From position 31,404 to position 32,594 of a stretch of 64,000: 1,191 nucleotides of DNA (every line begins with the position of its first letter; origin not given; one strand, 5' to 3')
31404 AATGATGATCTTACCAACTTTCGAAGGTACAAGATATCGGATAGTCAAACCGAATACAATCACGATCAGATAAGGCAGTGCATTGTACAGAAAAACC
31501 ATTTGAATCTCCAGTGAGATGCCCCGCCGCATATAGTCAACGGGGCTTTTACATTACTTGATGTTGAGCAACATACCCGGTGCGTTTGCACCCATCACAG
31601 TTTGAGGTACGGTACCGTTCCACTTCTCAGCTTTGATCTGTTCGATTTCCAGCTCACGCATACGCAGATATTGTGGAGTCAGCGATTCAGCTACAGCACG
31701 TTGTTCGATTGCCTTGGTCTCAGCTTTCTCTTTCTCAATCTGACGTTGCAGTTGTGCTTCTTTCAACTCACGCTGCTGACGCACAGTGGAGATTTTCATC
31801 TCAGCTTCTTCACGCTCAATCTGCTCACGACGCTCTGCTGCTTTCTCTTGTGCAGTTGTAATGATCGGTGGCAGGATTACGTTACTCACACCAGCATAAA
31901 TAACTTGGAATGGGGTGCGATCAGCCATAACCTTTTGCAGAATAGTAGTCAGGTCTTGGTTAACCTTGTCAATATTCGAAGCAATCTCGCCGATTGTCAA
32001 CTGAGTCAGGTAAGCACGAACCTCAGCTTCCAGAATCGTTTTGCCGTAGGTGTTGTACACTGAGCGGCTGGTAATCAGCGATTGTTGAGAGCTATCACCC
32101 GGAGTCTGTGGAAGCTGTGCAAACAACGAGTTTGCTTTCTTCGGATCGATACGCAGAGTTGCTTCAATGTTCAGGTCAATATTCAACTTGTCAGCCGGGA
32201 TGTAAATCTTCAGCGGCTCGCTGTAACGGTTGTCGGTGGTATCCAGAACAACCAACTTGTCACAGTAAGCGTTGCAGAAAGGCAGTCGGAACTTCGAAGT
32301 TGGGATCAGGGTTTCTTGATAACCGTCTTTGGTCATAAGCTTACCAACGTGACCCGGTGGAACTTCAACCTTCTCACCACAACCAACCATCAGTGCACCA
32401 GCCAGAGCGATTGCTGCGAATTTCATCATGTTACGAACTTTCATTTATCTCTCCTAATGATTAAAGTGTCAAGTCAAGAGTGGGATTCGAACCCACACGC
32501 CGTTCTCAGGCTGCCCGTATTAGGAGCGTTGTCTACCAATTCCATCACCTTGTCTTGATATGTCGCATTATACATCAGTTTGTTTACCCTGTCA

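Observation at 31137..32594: Promoter–tRNA–SPFH lipoprotein–membrane partner operon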

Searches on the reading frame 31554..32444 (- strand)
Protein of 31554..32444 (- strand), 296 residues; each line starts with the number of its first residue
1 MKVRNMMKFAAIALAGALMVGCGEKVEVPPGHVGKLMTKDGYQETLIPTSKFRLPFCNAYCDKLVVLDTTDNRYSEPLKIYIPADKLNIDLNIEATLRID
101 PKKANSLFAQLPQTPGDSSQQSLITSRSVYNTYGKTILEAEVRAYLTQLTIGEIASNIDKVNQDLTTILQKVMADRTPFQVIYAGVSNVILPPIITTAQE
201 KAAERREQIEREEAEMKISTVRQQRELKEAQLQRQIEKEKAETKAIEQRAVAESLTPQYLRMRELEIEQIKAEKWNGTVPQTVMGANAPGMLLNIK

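Call 5: search_protein_families(library=pfam, proteins=[window:31554-32444:-], max_evalue=1)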
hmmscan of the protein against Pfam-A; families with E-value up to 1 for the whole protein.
window:31554-32444:- (296 aa): 1 family
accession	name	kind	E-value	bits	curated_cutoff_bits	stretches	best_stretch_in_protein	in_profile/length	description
PF01145.31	Band_7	-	9.2e-13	49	23.6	1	27-215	2-166/176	SPFH domain / Band 7 family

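Call 9: search_dna_similar(query=window:31554-32444:-, collection=phages, mode=protein, max_rows=40)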
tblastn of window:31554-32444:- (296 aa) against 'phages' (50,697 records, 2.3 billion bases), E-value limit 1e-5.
Records with a match: 138; places in all: 139; records where one place covers at least 80% of the query: 77.
Best place of each record, by identity: 60-80% 1; <60% 137.
By first word of the organism name: Vibrio 60; Pseudomonas 58; Aeromonas 11; Erwinia 3; Acidovorax 2; Alteromonas 2; Variovorax 1; Xanthomonas 1.
By host as written in the record: - 25; Pseudomonas aeruginosa 23; Aeromonas hydrophila 7; Vibrio parahaemolyticus 7; Pseudomonas sp. 6; Vibrio sp. 6; Pseudomonas aeruginosa PAK 4; Pseudomonas aeruginosa CHA 3; and 42 more.
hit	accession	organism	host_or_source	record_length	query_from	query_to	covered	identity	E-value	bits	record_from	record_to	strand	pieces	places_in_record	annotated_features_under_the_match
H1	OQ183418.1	Pseudomonas phage vB_PpS_SYP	Pseudomonas plecoglossicida XSDHY-P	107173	20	296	94%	61.4%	4e-94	309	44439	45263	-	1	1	band 7 protein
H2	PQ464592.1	Pseudomonas phage Boevelstad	Pseudomonas poae B04_10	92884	1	291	98%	57.8%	3e-93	307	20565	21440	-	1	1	lipoprotein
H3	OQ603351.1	Pseudomonas phage Ep020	Pseudomonas sp. AY2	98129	4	295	99%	56.5%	3e-94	310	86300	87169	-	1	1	record has no annotation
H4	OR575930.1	Pseudomonas phage vB_PseuGesM_254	Pseudomonas gessardii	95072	1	291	98%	56.1%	6e-89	295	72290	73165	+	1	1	SPFH domain / band 7 family protein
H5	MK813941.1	Aeromonas phage 4L372XY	Aeromonas hydrophila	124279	2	296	100%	50.2%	1e-71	245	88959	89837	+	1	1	4L372XY_156: hypothetical protein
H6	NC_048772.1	Aeromonas phage 4L372XY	Aeromonas hydrophila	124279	2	296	100%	50.2%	1e-71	245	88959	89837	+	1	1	4L372XY_156: hypothetical protein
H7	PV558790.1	Variovorax phage V45v66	Variovorax sp. SCN45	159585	1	295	100%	49.8%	1e-74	254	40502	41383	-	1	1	record has no annotation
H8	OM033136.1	Aeromonas phage phiA047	Aeromonas sp.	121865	2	296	100%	49.8%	1e-70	242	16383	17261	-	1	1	hypothetical protein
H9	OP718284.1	Aeromonas phage vB_AceP_PAc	Aeromonas caviae AC-CY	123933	2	289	97%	50.0%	3e-71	244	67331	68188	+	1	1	hypothetical protein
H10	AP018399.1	Xanthomonas phage XacN1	Xanthomonas citri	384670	9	295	97%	45.6%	5e-55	197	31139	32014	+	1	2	Band 7 protein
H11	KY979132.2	Acidovorax phage ACP17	Acidovorax citrulli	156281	5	276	92%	44.8%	2e-56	201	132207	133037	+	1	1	hypothetical protein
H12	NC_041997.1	Acidovorax phage ACP17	Acidovorax citrulli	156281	5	276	92%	44.8%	2e-56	201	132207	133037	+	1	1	hypothetical protein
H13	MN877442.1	Alteromonas phage vB_AmeM_PT11-V22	Alteromonas sp.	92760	4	267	89%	43.6%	4e-48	177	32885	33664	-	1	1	stomatin-like protein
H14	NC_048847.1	Alteromonas phage vB_AmeM_PT11-V22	Alteromonas sp.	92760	4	267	89%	43.6%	4e-48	177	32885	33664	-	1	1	stomatin-like protein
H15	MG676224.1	Aeromonas phage AhSzq-1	Aeromonas hydrophila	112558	7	284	94%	37.4%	4e-36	142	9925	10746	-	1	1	hypothetical protein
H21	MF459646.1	Erwinia phage vB_EamM_RisingSun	Erwinia amylovora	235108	3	291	98%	30.1%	2e-18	91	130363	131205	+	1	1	SPFH domain/band 7 family protein | hypothetical protein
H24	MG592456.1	Vibrio phage 1.081.O._10N.286.52.C2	Shewanella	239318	4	197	66%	41.2%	3e-38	149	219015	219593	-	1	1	SPFH domain / band 7 family protein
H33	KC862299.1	Pseudomonas phage PAK_P3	Pseudomonas aeruginosa PAK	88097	4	268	90%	29.9%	5e-17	87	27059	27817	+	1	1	hypothetical protein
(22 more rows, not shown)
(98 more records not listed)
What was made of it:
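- It also occurs in phages of very different hosts and tail types (call 9), which argues against a receptor-specific blocker.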

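Call 10: search_protein_families(library=phrogs, proteins=[window:31554-32444:-], max_evalue=0.01)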
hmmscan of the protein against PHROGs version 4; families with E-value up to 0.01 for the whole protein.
window:31554-32444:- (296 aa): 1 family
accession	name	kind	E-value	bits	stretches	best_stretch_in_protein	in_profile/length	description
phrog_200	-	other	1.4e-48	166.9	1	4-294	82-358/379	lipoprotein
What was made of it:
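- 31554..32444 (-): 296-aa SPFH/Band-7 lipoprotein: signal peptide with lipobox Cys22, SPFH domain, long coiled-coil helix, conserved C-terminal W-x-G-x-x-P. Pfam PF01145 E=9.2e-13 (call 5). phrog_200 E=1.4e-48 (call 10).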

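Call 11: get_annotated_region(hit=H1, flank=3000)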
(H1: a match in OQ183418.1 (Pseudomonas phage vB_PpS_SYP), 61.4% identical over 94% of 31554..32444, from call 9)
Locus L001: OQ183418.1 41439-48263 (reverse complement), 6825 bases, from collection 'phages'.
description: Pseudomonas phage vB_PpS_SYP, complete genome.
organism: Pseudomonas phage vB_PpS_SYP (NCBI taxid 3020390)
taxonomy: Viruses; Duplodnaviria; Heunggongvirae; Uroviricota; Caudoviricetes
host: Pseudomonas plecoglossicida XSDHY-P; source: river lake; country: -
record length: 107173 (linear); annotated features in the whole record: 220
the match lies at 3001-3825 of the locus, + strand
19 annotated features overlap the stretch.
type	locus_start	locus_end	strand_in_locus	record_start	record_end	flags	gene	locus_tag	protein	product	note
CDS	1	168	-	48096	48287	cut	-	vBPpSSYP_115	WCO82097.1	hypothetical protein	-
CDS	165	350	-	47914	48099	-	-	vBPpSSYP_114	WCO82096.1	hypothetical protein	-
CDS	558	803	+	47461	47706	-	-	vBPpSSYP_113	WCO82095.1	hypothetical protein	-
CDS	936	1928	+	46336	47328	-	-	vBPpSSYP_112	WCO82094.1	hypothetical protein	-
CDS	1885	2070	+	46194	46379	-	-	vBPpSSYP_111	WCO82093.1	hypothetical protein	-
CDS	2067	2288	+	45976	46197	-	-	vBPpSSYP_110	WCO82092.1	hypothetical protein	-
CDS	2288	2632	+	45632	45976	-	-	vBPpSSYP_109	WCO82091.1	hypothetical protein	-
CDS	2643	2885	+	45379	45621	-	-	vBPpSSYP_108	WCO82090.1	hypothetical protein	-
CDS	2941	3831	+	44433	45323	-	-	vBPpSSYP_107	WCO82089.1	band 7 protein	-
CDS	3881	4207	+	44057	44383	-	-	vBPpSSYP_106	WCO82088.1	hypothetical protein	-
CDS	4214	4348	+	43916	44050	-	-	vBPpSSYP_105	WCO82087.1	hypothetical protein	-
CDS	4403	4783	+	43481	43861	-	-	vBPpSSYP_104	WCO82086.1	hypothetical protein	-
CDS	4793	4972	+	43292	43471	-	-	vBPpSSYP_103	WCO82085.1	hypothetical protein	-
CDS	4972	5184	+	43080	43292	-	-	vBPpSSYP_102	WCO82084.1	hypothetical protein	-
CDS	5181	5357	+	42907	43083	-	-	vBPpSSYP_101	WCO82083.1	hypothetical protein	-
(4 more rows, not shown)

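Call 12: get_annotated_region(hit=H2, flank=3000)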
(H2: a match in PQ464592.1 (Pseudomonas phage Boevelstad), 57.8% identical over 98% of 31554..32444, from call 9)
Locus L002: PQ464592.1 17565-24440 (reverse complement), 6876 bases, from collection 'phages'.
description: Pseudomonas phage Boevelstad, complete genome.
organism: Pseudomonas phage Boevelstad (NCBI taxid 3374952)
taxonomy: Viruses; Duplodnaviria; Heunggongvirae; Uroviricota; Caudoviricetes
host: Pseudomonas poae B04_10; source: -; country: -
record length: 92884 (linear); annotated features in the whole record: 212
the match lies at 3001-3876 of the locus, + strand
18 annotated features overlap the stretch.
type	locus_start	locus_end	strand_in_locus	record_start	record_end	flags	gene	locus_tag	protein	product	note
CDS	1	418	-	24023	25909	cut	-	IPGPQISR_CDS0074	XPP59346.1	DNA primase/helicase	-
CDS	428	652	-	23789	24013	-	-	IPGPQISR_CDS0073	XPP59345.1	hypothetical protein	-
CDS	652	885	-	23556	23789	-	-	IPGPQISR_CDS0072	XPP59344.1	hypothetical protein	-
CDS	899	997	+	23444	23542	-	-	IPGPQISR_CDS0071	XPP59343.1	hypothetical protein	-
CDS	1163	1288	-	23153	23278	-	-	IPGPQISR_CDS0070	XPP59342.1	hypothetical protein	-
CDS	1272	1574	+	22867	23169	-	-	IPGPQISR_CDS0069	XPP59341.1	hypothetical protein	-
CDS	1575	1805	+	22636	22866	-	-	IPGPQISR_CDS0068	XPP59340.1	hypothetical protein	-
CDS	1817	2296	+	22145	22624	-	-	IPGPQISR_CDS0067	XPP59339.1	hypothetical protein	-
CDS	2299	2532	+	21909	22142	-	-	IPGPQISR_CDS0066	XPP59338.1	hypothetical protein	-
CDS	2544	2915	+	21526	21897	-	-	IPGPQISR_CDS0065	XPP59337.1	hypothetical protein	-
CDS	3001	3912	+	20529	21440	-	-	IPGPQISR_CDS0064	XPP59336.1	lipoprotein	-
CDS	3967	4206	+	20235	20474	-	-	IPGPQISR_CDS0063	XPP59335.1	hypothetical protein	-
CDS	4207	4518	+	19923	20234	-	-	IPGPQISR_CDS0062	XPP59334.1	hypothetical protein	-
CDS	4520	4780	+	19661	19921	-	-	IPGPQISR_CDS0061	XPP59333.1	hypothetical protein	-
CDS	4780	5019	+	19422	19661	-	-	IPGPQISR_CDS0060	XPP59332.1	hypothetical protein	-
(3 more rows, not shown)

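Call 13: get_annotated_region(hit=H5, flank=3000)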
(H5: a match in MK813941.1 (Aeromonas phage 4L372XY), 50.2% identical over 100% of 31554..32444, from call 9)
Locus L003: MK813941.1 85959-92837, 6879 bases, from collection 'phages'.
description: Aeromonas phage 4L372XY, complete genome.
organism: Aeromonas phage 4L372XY (NCBI taxid 2588520)
taxonomy: Viruses; Duplodnaviria; Heunggongvirae; Uroviricota; Caudoviricetes; Plateaulakevirus; Plateaulakevirus pv4L372XY
host: Aeromonas hydrophila; source: lake water; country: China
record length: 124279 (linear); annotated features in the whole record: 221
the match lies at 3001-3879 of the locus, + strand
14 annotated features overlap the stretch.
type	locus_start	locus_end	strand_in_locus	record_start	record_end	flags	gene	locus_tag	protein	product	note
CDS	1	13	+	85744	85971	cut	4L372XY_150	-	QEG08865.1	hypothetical protein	hypothetical protein ACD_33C00034G0007 [uncultured bacterium]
CDS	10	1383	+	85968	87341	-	4L372XY_151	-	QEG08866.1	putative DNA ligase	putative DNA ligase [Cronobacter phage CR9]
CDS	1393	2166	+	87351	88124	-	4L372XY_152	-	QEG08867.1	hypothetical protein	-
CDS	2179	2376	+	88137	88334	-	4L372XY_153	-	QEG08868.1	hypothetical protein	-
CDS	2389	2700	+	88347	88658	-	4L372XY_154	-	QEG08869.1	hypothetical protein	-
CDS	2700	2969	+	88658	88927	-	4L372XY_155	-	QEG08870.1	hypothetical protein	-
CDS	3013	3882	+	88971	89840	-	4L372XY_156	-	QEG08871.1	hypothetical protein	hypothetical protein [Comamonas band 7 protein [Comamonas testosteroni KF-1]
CDS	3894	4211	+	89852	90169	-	4L372XY_157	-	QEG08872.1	hypothetical protein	-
CDS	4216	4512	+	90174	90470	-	4L372XY_158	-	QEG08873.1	hypothetical protein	hypothetical protein phiTE_182 [Pectobacterium phage phiTE]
CDS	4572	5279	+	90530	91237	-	4L372XY_159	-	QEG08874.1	hypothetical protein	hypothetical protein VPIG_00001 [Vibrio phage PWH3a-P1]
CDS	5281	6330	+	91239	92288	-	4L372XY_160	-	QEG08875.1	5'-3' exonuclease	-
CDS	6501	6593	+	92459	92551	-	4L372XY_161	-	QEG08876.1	hypothetical protein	-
CDS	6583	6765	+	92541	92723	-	4L372XY_162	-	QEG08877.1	hypothetical protein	-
CDS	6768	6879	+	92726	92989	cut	4L372XY_163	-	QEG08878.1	hypothetical protein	-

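Call 19: search_protein_families(library=padloc, proteins=[window:31554-32444:-], max_evalue=0.1)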
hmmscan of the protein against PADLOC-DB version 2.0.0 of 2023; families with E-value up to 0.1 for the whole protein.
window:31554-32444:- (296 aa): 1 family
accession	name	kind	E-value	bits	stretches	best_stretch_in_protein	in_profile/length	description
PDLC02207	MzaE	-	0.022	11.3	1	125-149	232-256/598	-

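Call 20: search_protein_families(library=ncbifam, proteins=[window:31554-32444:-], max_evalue=0.1)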
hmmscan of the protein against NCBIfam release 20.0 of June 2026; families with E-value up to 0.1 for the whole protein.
window:31554-32444:- (296 aa): 1 family
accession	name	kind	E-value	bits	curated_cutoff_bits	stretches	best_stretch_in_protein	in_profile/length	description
TIGR01509.1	HAD-SF-IA-v3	subfamily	0.094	12.9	29.4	0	122-174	27-79/154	HAD-IA family hydrolase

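Call 21: find_related_loci(query=window:31554-32444:-, collection=viral_contigs, flank=3000)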
Query window:31554-32444:- (296 aa) in viral_contigs; peptide patterns used: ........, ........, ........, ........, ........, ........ (x = any residue, [..] = any of these).
14 stretches matched a pattern; 3 encode a relative of the query (tblastn E <= 1e-3); 3 distinct loci.
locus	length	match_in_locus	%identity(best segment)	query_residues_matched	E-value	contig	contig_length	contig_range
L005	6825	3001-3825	60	19-295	1e-111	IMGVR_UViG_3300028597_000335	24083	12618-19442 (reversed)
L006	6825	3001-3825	60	19-295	1e-111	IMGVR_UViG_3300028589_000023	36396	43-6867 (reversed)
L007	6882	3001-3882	60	1-296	1e-119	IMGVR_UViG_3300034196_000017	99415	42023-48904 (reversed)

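Call 23: find_encoding_contigs(protein=window:31554-32444:-, flank=4000, max_places=8)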
Protein window:31554-32444:- (296 aa): 2 contigs read that carry it; 2 places shown.
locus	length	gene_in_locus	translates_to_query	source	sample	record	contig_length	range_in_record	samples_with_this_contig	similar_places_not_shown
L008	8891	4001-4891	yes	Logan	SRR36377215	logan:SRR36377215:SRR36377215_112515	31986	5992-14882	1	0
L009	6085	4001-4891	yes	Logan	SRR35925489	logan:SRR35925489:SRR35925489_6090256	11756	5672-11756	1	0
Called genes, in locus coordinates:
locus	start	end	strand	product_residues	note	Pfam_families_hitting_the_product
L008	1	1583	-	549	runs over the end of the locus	PF00580:UvrD-helicase, PF13245:AAA_19 (weak), PF13361:UvrD_C, PF13538:UvrD_C_2 (weak)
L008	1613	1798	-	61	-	-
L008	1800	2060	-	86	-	-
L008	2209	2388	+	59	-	-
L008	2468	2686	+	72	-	-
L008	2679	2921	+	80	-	-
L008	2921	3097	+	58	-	-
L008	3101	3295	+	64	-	-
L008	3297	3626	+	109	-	-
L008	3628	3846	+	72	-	-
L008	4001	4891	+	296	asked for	PF01145:Band_7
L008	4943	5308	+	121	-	-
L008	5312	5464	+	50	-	-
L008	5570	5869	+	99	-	-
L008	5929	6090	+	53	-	-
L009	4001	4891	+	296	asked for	PF01145:Band_7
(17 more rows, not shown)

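Call 25: find_homologous_proteins(query=window:31554-32444:-, max_evalue=1e-10)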
Query window:31554-32444:- (296 aa): 499 proteins with E <= 1e-10 among 1982 candidates; the best 120 are listed.
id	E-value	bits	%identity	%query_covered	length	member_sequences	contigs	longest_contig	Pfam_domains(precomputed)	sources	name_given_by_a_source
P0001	4.4e-187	637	100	100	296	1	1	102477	PF01145.32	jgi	jgi:hypothetical protein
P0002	4.8e-170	582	90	100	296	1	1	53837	PF01145.32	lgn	-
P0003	1.1e-168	577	90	100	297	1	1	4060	PF01145.32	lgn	-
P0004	1.9e-154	530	84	98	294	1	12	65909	PF01145.32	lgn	-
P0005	3.6e-154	530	84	98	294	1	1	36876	PF01145.32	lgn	-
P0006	5.7e-128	444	69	99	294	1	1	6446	PF01145.32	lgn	-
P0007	5.0e-123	427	67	99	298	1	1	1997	PF01145.32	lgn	-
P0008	1.2e-122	426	66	97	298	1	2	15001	PF01145.32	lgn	-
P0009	6.6e-121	420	66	97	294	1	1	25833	PF01145.32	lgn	-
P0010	6.6e-120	417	64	100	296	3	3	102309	PF01145.32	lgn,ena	-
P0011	2.5e-119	415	64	94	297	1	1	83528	PF01145.32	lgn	-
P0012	1.1e-118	413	65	96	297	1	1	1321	PF01145.32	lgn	-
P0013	1.6e-118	413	62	100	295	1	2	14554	PF01145.32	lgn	-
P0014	3.2e-118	412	62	100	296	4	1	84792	PF01145.32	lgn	-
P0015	2.9e-117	409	62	100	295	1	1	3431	PF01145.32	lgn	-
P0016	5.8e-117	408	64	94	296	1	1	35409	PF01145.32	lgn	-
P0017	8.4e-117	407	62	100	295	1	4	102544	PF01145.32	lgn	-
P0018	7.2e-116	404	62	100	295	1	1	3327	PF01145.32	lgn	-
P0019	4.0e-115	402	60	100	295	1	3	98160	PF01145.32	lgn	-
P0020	4.9e-115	401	61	100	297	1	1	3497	PF01145.32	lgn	-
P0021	5.7e-115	401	60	100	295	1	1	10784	PF01145.32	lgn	-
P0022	1.1e-114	400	60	100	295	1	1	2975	PF01145.32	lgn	-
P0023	3.4e-114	398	60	100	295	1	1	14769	PF01145.32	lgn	-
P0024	1.9e-113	396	62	94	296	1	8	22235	PF01145.32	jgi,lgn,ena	jgi:hypothetical protein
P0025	1.9e-113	396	62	97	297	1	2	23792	PF01145.32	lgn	-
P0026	6.6e-113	394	59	100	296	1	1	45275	PF01145.32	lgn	-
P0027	1.5e-112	393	62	94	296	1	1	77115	PF01145.32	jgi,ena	-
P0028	3.3e-112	392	60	100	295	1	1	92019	PF01145.32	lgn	-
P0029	3.5e-112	392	61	97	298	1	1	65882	PF01145.32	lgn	-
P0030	1.8e-111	390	62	94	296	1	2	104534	PF01145.32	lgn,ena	-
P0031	2.0e-111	389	60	94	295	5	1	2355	PF01145.32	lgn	-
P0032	2.1e-111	389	60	100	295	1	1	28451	PF01145.32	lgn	-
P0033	2.3e-111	389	61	94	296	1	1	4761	PF01145.32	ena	-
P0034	3.1e-111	389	62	97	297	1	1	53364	PF01145.32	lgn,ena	-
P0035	3.5e-111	389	61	97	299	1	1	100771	PF01145.32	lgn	-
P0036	4.1e-111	388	61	94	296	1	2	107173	PF01145.32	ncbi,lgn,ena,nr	ncbi:band 7 protein [Pseudomonas phage vB_PpS_SYP]|nr:band 7 protein [Pseudomonas phage vB_PpS_SYP]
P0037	7.6e-111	387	62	94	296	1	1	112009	PF01145.32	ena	-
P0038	9.2e-111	387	62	97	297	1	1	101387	PF01145.32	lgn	-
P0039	1.0e-110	387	61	97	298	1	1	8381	PF01145.32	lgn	-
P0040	2.0e-110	386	61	97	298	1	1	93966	PF01145.32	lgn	-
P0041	7.3e-110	384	61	97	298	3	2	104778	PF01145.32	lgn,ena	-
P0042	9.9e-110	384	62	93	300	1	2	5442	PF01145.32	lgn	-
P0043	1.4e-109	383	59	100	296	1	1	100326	PF01145.32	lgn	-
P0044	2.6e-109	382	58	100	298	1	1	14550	PF01145.32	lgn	-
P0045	7.8e-109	381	60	97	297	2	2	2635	PF01145.32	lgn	-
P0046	7.8e-109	381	61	97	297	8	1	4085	PF01145.32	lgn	-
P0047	1.7e-108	380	59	100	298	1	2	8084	PF01145.32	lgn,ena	-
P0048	3.4e-108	379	58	100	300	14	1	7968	PF01145.32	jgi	jgi:hypothetical protein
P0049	4.3e-108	378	60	98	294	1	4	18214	PF01145.32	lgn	-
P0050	5.3e-108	378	60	97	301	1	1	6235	PF01145.32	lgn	-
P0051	1.5e-107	377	58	100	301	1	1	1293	PF01145.32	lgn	-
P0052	3.7e-107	375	60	97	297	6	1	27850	PF01145.32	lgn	-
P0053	5.0e-107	375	59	100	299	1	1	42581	PF01145.32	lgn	-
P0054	5.7e-107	375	59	100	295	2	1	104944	PF01145.32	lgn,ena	-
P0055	5.9e-107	375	62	96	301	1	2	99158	PF01145.32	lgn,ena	-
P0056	6.5e-107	375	59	99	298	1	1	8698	PF01145.32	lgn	-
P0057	6.5e-107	375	59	99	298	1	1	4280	PF01145.32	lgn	-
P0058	1.2e-106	374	59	97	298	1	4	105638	PF01145.32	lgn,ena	-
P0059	2.5e-106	373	59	100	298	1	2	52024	PF01145.32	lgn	-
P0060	5.8e-106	372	58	100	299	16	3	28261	PF01145.32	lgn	-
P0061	5.8e-106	372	60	93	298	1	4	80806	PF01145.32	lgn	-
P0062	6.0e-106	371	59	98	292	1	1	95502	PF01145.32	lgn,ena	-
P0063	8.0e-106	371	59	100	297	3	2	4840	PF01145.32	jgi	jgi:hypothetical protein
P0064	1.0e-105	371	60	97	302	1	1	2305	PF01145.32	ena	-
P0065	1.2e-105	370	59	98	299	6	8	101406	PF01145.32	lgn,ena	-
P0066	1.6e-105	370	59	98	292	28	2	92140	PF01145.32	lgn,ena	-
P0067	2.4e-105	369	58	97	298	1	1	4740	PF01145.32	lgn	-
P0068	2.5e-105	369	58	100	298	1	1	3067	PF01145.32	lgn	-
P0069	3.6e-105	369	57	99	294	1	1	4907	PF01145.32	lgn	-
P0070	3.9e-105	369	60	97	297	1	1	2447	PF01145.32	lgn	-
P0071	4.0e-105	369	59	97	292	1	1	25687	PF01145.32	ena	-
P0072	4.5e-105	369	59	97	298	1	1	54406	PF01145.32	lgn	-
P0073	7.0e-105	368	59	94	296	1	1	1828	PF01145.32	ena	-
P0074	9.9e-105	367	58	97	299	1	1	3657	PF01145.32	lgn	-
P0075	1.1e-104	367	58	100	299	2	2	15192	PF01145.32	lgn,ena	-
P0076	1.1e-104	367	57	99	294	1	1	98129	PF01145.32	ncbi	-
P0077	1.2e-104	367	57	100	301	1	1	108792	PF01145.32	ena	-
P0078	2.8e-104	366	57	97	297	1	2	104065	PF01145.32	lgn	-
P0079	3.9e-104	365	57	100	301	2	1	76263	PF01145.32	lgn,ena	-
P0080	4.5e-104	365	58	97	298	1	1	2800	PF01145.32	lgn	-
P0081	4.9e-104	365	59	93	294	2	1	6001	PF01145.32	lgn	-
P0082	6.9e-104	365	57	100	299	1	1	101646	PF01145.32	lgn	-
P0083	1.3e-103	364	57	97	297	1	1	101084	PF01145.32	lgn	-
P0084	1.6e-103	364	59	96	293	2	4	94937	PF01145.32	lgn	-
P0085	1.6e-103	363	57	100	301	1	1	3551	PF01145.32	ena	-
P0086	2.0e-103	363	58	100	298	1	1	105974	PF01145.32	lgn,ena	-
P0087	2.1e-103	363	57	100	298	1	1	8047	PF01145.32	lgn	-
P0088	3.3e-103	362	57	100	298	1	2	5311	PF01145.32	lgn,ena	-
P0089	1.1e-102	361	59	96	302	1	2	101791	PF01145.32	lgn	-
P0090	1.2e-102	361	57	97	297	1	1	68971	PF01145.32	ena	-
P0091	1.3e-102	361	55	98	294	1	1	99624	PF01145.32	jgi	jgi:hypothetical protein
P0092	1.5e-102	360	61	94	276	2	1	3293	PF01145.32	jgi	jgi:hypothetical protein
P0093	1.6e-102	360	57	100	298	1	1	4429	PF01145.32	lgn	-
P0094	1.6e-102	360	57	100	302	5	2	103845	PF01145.32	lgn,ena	-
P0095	1.7e-102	360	56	100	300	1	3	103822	PF01145.32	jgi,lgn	jgi:hypothetical protein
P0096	1.7e-102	360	55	100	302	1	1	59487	PF01145.32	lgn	-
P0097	1.7e-102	360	57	98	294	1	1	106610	PF01145.32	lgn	-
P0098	3.8e-102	359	57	98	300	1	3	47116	PF01145.32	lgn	-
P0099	4.3e-102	359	57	97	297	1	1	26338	PF01145.32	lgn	-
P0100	4.8e-102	359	57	98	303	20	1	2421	PF01145.32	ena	-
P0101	6.7e-102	358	57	95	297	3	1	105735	PF01145.32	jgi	jgi:hypothetical protein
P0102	8.2e-102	358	58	98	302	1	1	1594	PF01145.32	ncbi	ncbi:hypothetical protein D3C75_682020 [compost metagenome]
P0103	8.6e-102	358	56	100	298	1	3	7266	PF01145.32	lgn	-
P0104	1.1e-101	357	57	99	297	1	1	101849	PF01145.32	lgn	-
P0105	1.4e-101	357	56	98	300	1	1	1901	PF01145.32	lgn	-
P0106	1.9e-101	357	56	100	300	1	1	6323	PF01145.32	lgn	-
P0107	2.7e-101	356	57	99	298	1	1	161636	PF01145.32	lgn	-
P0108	2.9e-101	356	58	100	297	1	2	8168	PF01145.32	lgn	-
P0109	5.0e-101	355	57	97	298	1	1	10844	PF01145.32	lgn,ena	-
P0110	7.6e-101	355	57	100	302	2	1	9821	PF01145.32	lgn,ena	-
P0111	1.0e-100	354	56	97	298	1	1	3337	PF01145.32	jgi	jgi:hypothetical protein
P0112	1.2e-100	354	57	99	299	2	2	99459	PF01145.32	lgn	-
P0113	6.8e-100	352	56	98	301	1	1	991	PF01145.32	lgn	-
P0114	4.8e-99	349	56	99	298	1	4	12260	PF01145.32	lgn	-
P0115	6.1e-99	348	55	97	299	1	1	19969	PF01145.32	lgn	-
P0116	8.0e-98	345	55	100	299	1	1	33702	PF01145.32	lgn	-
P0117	4.0e-95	336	56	96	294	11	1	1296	PF01145.32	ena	-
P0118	4.7e-94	332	55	97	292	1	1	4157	PF01145.32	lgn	-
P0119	1.1e-93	331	53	94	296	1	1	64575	PF01145.32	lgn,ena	-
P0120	1.3e-93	331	56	95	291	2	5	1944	PF01145.32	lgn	-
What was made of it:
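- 499 homologues at E<=1e-10, with the listed top hits mostly on ~90-112-kb phage-size contigs (call 25).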
